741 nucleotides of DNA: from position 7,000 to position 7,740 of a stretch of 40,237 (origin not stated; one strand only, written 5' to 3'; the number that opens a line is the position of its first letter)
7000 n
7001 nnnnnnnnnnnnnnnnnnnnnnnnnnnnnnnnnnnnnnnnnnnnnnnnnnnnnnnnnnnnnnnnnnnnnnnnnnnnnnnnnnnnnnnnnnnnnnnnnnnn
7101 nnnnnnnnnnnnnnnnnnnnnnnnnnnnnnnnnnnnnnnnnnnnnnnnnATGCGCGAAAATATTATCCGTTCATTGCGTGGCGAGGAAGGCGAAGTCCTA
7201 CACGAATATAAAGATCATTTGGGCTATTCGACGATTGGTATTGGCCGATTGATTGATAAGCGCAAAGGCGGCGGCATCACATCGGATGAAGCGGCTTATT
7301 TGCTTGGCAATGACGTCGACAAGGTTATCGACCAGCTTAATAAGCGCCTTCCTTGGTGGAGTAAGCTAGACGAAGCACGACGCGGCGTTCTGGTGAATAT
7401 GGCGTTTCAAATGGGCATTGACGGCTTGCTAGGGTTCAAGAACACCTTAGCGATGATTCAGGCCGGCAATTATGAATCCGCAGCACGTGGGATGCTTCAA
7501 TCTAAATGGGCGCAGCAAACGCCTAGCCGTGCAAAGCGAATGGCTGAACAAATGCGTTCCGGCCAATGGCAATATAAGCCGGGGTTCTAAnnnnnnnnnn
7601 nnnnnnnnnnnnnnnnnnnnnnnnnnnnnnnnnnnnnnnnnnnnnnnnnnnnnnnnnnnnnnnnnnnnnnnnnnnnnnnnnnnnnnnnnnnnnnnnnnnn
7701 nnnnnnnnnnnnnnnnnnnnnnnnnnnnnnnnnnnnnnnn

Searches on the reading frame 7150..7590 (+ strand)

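Call 22: search_protein_families(library=pfam, max_evalue=0.01, proteins=[window:7150-7590:+])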
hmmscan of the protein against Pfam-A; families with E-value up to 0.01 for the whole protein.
window:7150-7590:+ (146 aa): 1 family
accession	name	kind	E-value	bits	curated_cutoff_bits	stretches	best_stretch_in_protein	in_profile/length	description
PF00959.24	Phage_lysozyme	-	6e-11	43.2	22.3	1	12-122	3-109/125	Phage lysozyme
